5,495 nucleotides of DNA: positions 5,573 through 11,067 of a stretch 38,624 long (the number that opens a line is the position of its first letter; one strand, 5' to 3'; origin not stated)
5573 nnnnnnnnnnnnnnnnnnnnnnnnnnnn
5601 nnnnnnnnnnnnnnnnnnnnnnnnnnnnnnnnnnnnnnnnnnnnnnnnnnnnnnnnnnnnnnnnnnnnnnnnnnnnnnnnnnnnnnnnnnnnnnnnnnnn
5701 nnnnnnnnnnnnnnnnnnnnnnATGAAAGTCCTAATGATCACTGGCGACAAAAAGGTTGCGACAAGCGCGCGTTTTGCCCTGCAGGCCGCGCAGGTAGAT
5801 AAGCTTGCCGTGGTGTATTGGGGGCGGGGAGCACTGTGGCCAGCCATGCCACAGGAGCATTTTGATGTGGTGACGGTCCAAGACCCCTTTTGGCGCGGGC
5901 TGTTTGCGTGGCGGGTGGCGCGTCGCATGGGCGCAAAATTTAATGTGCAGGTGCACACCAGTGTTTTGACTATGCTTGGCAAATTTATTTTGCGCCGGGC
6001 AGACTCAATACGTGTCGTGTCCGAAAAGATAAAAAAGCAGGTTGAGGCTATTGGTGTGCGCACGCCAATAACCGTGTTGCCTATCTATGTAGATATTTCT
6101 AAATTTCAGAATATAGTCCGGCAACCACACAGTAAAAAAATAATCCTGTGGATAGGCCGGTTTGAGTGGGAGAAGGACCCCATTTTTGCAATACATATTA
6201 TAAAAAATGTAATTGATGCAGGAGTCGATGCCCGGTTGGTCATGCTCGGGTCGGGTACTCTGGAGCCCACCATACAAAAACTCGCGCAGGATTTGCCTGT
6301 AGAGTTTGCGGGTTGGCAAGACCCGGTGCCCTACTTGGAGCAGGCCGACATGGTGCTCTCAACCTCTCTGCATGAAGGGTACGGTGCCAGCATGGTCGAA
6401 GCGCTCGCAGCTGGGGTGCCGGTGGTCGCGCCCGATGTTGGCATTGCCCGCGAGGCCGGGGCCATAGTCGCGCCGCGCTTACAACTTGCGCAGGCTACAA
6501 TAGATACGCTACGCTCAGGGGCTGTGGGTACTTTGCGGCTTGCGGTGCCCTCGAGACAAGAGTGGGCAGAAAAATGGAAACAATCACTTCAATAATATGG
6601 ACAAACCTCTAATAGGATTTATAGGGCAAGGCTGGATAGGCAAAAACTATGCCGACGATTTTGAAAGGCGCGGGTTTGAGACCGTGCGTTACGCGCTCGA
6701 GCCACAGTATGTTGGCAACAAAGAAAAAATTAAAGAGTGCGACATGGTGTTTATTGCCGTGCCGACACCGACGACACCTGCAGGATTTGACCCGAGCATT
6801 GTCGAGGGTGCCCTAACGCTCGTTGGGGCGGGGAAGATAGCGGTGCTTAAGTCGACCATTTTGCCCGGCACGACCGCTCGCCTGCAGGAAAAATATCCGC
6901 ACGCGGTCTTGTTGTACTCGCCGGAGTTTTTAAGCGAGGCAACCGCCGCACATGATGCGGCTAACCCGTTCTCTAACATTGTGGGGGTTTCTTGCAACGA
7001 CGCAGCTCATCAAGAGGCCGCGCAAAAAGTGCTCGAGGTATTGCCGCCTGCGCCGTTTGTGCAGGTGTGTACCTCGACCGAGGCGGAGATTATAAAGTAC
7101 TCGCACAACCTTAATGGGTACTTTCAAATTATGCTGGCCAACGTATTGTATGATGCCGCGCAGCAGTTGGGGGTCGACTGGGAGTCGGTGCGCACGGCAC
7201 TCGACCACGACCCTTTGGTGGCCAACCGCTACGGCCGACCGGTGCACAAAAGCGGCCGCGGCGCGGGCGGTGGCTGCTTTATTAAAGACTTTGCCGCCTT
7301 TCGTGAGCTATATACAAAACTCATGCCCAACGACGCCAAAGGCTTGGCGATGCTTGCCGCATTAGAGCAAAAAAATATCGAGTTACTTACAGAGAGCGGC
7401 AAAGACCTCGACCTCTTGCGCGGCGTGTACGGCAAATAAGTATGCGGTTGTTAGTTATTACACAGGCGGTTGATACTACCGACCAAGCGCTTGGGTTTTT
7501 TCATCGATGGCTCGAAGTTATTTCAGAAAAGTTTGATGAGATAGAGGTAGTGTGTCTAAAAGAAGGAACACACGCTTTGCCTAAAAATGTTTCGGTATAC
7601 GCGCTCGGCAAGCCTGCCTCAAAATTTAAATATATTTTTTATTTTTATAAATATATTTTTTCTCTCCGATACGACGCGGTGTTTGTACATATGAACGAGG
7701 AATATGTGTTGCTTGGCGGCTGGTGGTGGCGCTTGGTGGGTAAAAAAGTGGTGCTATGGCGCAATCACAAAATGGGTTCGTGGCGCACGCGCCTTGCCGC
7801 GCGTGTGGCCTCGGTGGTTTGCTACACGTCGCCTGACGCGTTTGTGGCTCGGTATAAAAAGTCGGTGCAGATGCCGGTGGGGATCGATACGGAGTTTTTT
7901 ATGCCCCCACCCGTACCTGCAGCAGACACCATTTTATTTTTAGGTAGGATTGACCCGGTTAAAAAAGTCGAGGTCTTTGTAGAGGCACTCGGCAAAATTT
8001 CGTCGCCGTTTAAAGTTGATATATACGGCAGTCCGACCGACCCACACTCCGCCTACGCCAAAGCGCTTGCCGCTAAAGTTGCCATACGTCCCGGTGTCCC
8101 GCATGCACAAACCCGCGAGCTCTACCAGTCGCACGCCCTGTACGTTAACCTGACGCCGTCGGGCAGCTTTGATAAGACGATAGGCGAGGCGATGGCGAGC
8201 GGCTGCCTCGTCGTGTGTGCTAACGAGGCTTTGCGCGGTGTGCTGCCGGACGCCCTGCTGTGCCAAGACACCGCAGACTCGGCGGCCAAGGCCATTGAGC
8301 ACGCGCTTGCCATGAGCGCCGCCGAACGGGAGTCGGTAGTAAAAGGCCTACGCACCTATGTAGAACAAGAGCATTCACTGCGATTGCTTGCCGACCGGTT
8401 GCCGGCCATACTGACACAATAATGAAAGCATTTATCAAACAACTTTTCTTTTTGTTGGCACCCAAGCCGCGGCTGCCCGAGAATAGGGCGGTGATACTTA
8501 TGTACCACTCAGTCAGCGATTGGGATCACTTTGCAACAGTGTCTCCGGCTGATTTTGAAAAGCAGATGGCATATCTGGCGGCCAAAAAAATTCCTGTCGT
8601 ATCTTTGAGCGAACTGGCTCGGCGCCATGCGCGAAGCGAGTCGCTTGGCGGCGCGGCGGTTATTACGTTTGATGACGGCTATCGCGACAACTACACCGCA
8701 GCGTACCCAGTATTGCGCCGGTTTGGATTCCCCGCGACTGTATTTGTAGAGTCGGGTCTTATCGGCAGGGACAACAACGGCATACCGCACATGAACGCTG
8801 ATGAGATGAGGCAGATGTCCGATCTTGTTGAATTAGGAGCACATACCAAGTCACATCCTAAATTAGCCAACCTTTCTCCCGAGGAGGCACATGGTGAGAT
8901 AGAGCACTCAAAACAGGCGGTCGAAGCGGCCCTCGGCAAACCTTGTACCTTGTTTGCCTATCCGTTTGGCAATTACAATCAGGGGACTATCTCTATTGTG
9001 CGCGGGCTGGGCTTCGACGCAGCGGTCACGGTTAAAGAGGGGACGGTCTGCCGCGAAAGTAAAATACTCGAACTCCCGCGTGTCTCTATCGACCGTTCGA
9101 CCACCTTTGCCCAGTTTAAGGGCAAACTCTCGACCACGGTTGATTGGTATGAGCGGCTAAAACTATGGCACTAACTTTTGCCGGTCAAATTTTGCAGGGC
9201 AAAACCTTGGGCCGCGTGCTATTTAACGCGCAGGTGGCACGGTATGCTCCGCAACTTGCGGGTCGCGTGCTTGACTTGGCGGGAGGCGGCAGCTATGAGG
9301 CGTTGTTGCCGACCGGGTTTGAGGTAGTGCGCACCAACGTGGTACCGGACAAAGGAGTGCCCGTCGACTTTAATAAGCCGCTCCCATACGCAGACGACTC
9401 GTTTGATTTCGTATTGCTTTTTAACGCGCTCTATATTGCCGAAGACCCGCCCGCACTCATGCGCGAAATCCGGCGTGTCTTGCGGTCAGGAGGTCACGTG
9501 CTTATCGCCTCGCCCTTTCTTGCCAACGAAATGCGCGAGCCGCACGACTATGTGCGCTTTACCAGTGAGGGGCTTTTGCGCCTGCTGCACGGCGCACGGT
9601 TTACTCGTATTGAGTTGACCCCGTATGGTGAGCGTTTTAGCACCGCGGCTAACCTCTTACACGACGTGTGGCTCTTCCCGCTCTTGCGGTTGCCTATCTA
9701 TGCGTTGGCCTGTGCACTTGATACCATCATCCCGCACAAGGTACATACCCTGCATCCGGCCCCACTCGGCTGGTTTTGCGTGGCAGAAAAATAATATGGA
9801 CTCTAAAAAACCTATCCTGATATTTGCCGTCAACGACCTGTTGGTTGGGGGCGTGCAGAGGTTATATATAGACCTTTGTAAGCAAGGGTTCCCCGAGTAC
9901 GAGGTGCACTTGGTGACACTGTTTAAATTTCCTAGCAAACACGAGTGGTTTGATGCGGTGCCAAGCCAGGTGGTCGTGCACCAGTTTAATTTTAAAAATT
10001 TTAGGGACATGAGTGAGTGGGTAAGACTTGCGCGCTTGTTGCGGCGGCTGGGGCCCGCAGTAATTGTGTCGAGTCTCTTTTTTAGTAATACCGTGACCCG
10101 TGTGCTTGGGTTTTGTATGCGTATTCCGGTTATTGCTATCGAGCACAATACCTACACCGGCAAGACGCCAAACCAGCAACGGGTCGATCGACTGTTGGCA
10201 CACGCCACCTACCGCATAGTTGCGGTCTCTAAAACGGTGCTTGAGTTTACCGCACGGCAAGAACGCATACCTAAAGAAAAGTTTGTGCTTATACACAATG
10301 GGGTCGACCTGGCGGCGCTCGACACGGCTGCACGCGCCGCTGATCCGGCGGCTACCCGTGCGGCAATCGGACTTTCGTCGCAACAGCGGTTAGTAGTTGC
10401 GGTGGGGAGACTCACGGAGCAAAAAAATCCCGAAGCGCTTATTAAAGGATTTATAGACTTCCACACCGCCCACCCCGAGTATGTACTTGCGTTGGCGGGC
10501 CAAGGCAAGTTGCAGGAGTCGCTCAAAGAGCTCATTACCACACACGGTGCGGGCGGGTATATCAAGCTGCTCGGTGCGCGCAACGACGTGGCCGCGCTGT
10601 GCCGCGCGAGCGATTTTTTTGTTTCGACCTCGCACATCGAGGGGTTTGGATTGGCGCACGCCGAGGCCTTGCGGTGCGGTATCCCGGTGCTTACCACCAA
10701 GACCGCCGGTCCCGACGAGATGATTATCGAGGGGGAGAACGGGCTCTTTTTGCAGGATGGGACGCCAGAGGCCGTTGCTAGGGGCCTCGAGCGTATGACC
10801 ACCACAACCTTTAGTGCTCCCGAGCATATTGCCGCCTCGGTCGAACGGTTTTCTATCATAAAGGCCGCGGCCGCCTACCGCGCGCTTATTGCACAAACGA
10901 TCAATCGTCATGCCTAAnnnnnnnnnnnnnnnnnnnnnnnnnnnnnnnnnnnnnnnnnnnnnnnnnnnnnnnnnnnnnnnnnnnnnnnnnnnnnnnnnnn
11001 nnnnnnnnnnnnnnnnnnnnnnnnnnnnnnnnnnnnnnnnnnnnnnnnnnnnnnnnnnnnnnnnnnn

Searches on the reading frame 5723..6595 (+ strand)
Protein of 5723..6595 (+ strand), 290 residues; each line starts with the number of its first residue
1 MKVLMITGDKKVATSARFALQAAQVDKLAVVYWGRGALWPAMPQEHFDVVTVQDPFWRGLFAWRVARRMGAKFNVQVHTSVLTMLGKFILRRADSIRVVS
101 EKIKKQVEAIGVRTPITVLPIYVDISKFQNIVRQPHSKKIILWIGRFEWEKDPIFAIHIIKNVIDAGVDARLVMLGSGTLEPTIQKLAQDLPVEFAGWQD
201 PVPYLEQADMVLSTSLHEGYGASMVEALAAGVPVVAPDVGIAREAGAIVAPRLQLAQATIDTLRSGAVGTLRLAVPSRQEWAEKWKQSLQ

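Call 5: search_protein_families(library=pfam, proteins=[window:5723-6595:+], max_evalue=0.01)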
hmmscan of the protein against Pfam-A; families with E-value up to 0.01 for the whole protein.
window:5723-6595:+ (290 aa): 5 families
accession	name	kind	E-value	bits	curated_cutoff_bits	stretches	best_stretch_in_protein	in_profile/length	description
PF13692.12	Glyco_trans_1_4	-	3.7e-21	76.3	27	1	139-263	2-140/142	Glycosyl transferases group 1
PF00534.26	Glycos_transf_1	-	9.5e-18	64.7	26.4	1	127-244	4-129/172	Glycosyl transferases group 1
PF13439.12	Glyco_transf_4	-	3.6e-09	37.3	28.5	1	30-126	56-169/170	Glycosyltransferase Family 4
PF20706.3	GT4-conflict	-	1.8e-08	34.2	26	1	100-242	154-317/385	Family 4 Glycosyltransferase in conflict systems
PF13579.12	Glyco_trans_4_4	-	8.9e-06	26.6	29.7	1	33-120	62-156/158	Glycosyl transferase 4-like domain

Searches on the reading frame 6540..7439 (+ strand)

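Call 5: search_protein_families(library=pfam, proteins=[window:6540-7439:+], max_evalue=0.01)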
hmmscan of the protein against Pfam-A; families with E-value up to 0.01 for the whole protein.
window:6540-7439:+ (299 aa): 3 families
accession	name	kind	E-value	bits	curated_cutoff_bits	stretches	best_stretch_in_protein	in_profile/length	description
PF03721.20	UDPG_MGDP_dh_N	-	8.6e-13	48.7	27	1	61-156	71-181/187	UDP-glucose/GDP-mannose dehydrogenase family, NAD binding domain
PF00984.24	UDPG_MGDP_dh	-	5e-12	46.2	25.4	1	181-261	2-78/94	UDP-glucose/GDP-mannose dehydrogenase family, central domain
PF03446.21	NAD_binding_2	-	0.0012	19.3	21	0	25-118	2-106/161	NAD binding domain of 6-phosphogluconate dehydrogenase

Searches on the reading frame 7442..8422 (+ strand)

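Call 5: search_protein_families(library=pfam, proteins=[window:7442-8422:+], max_evalue=0.01)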
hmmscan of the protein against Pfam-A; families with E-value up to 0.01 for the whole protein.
window:7442-8422:+ (326 aa): 4 families
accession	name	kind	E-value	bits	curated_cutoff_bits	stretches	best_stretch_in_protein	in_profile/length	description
PF13692.12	Glyco_trans_1_4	-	1.7e-12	48.2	27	1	162-289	2-140/142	Glycosyl transferases group 1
PF13524.12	Glyco_trans_1_2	-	8.9e-09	35.9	25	1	178-315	4-137/144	Glycosyl transferase-like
PF00534.26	Glycos_transf_1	-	4.6e-08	33.2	26.4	1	162-290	16-157/172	Glycosyl transferases group 1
PF13477.12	Glyco_trans_4_2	-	0.0094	16.6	23.4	0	18-95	11-93/139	Glycosyl transferase 4-like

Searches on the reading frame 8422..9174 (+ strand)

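Call 5: search_protein_families(library=pfam, proteins=[window:8422-9174:+], max_evalue=0.01)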
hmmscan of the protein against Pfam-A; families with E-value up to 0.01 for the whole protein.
window:8422-9174:+ (250 aa): 2 families
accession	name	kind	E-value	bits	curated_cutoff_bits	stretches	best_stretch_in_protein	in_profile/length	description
PF01522.26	Polysacc_deac_1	-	4.4e-28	98.2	23.1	1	78-200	8-123/124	Polysaccharide deacetylase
PF03065.20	Glyco_hydro_57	-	0.0046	16.7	21.2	0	132-203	99-171/291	Glycosyl hydrolase family 57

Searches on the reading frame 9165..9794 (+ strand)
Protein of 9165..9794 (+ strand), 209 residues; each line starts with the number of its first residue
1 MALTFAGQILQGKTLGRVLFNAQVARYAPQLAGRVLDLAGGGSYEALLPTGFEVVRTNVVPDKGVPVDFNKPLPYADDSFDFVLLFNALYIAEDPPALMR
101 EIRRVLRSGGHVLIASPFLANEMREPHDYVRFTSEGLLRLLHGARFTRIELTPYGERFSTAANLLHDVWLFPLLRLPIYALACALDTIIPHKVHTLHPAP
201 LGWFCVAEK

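Call 5: search_protein_families(library=pfam, proteins=[window:9165-9794:+], max_evalue=0.01)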
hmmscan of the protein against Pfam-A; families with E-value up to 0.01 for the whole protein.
window:9165-9794:+ (209 aa): 7 families
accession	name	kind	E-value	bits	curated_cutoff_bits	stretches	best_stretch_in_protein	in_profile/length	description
PF08241.18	Methyltransf_11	-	4.2e-11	43.8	21.2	1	65-114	47-95/95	Methyltransferase domain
PF13847.12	Methyltransf_31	-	1.5e-08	34.9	27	1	68-121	62-120/145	Methyltransferase domain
PF13489.12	Methyltransf_23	-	1.5e-07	31.7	27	1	26-120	15-122/164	Methyltransferase domain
PF13649.12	Methyltransf_25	-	1.2e-05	26.4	27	1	69-110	55-97/97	Methyltransferase domain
PF08242.18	Methyltransf_12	-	0.00014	23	30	1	69-112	53-98/98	Methyltransferase domain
PF05148.21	Methyltransf_8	-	0.00098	19.5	27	1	62-115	106-157/219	Hypothetical methyltransferase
PF01209.24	Ubie_methyltran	-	0.0027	17.6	20.1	1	72-114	109-151/233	ubiE/COQ5 methyltransferase family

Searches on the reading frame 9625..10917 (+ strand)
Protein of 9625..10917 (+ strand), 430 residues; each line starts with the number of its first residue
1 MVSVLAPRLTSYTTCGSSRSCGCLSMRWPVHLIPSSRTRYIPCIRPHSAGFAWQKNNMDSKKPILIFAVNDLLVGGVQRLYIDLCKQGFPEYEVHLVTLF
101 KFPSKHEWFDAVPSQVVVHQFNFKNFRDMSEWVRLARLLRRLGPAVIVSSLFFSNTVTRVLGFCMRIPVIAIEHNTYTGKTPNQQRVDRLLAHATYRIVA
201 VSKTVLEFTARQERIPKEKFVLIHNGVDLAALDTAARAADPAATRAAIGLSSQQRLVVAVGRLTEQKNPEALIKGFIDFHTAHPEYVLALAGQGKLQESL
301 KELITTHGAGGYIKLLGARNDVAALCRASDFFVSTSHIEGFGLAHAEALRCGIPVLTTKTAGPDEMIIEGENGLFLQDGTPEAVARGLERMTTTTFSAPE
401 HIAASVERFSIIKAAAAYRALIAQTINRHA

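Call 5: search_protein_families(library=pfam, proteins=[window:9625-10917:+], max_evalue=0.01)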
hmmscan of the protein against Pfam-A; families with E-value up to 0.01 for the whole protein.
window:9625-10917:+ (430 aa): 6 families
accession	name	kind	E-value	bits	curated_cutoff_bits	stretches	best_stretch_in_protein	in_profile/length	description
PF00534.26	Glycos_transf_1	-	9.2e-33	113.6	26.4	1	245-392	6-156/172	Glycosyl transferases group 1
PF13692.12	Glyco_trans_1_4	-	2.7e-25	89.7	27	1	255-391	2-139/142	Glycosyl transferases group 1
PF13439.12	Glyco_transf_4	-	1.3e-16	61.5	28.5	1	74-230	1-169/170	Glycosyltransferase Family 4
PF20706.3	GT4-conflict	-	3.9e-09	36.4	26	1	183-369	135-322/385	Family 4 Glycosyltransferase in conflict systems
PF13579.12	Glyco_trans_4_4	-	6.1e-09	36.8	29.7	1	92-226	19-158/158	Glycosyl transferase 4-like domain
PF13524.12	Glyco_trans_1_2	-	0.0013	19.1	25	1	319-398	37-118/144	Glycosyl transferase-like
